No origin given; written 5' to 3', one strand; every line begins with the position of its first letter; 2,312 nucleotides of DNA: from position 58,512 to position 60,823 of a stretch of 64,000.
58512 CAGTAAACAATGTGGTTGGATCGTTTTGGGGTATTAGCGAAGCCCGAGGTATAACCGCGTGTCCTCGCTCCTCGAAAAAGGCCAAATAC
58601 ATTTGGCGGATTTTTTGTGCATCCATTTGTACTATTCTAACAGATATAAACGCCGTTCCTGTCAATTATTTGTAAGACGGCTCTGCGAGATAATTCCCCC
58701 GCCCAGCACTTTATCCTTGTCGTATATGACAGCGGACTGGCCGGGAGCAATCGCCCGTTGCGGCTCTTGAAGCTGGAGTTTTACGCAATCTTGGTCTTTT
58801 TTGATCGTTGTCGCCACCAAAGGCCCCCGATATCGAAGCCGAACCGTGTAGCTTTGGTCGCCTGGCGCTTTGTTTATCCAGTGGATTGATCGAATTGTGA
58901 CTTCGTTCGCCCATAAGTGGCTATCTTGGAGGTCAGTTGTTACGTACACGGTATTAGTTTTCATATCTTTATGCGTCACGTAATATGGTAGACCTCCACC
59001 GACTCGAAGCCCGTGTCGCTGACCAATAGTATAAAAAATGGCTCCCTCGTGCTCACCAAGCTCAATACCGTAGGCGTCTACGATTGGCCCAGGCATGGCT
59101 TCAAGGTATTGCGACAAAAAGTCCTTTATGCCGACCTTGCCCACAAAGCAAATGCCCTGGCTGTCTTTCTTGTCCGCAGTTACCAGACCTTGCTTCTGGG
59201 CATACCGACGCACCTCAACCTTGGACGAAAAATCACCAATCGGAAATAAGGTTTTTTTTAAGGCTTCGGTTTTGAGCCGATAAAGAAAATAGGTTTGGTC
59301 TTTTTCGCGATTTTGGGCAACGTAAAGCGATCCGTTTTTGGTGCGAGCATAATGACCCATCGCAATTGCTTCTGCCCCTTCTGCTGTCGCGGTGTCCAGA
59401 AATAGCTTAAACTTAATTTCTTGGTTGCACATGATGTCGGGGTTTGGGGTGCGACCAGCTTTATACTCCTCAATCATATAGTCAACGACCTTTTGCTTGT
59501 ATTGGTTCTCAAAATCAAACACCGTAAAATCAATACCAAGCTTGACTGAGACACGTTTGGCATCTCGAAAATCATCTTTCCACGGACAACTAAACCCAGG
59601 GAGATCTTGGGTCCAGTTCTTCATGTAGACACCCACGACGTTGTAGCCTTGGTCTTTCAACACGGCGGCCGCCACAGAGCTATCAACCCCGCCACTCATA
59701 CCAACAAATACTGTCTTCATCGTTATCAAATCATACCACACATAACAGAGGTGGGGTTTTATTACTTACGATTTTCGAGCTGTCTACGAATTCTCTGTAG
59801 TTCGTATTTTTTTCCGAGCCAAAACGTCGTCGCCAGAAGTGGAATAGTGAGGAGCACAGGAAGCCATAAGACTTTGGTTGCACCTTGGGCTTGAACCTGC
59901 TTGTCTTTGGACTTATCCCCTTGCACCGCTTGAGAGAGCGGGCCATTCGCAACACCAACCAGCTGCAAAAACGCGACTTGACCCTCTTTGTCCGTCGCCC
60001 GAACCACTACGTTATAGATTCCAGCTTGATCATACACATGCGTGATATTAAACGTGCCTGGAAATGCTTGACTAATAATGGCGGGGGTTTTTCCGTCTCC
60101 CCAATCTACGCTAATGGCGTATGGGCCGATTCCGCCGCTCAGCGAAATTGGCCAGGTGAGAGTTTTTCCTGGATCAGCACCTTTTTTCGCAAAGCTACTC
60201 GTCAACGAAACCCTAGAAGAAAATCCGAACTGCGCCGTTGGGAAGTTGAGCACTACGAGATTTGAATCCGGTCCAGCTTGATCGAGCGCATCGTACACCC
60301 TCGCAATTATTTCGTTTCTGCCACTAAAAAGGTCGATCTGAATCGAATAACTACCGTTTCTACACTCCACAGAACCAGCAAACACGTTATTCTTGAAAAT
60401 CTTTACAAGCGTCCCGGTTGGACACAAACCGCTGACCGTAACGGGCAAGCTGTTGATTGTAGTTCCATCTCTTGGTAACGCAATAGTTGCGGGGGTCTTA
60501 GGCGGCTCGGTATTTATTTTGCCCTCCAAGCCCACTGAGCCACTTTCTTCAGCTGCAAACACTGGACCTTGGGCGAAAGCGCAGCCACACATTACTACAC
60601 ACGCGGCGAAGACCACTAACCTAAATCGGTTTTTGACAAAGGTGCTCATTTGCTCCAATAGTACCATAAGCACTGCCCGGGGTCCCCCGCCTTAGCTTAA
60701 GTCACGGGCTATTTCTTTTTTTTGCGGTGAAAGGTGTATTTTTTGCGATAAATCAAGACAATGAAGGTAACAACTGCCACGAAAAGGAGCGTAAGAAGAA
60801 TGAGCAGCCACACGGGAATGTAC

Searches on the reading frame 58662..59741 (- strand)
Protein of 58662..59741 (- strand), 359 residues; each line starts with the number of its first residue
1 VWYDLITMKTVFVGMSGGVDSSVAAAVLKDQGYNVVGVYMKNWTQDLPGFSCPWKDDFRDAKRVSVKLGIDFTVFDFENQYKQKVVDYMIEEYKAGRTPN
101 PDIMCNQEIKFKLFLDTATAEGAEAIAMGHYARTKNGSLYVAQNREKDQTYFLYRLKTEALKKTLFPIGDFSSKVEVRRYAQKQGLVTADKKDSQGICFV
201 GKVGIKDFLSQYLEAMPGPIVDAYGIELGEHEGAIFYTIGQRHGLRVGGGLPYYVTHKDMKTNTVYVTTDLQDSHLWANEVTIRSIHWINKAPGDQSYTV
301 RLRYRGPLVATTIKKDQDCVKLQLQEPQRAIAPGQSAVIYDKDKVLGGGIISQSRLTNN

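Call 74: search_protein_families(library=pfam, proteins=[window:58662-59741:-], max_evalue=0.00001)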
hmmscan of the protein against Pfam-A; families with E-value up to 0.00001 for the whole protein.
window:58662-59741:- (359 aa): 4 families
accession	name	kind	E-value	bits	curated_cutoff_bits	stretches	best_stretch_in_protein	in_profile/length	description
PF03054.22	tRNA_Me_trans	-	5e-74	248.8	20.6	1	10-202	2-202/202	tRNA methyl transferase HUP domain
PF20259.3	tRNA_Me_trans_M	-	5.1e-22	77.6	27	1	206-268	1-65/66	tRNA methyl transferase PRC-barrel domain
PF20258.4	tRNA_Me_trans_C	-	1.4e-19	70.6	20.6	1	280-351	3-77/77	Aminomethyltransferase beta-barrel domain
PF02540.23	NAD_synthase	-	7e-06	25.8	21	0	8-83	18-87/242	NAD synthase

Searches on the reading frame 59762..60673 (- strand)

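Call 74: search_protein_families(library=pfam, proteins=[window:59762-60673:-], max_evalue=0.00001)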
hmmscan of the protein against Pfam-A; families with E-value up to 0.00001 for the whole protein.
window:59762-60673:- (303 aa): 1 family
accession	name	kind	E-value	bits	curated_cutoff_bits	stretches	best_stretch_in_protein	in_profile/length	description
PF09136.16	Glucodextran_B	-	6e-07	29.7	27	1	63-128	4-67/83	Glucodextranase, domain B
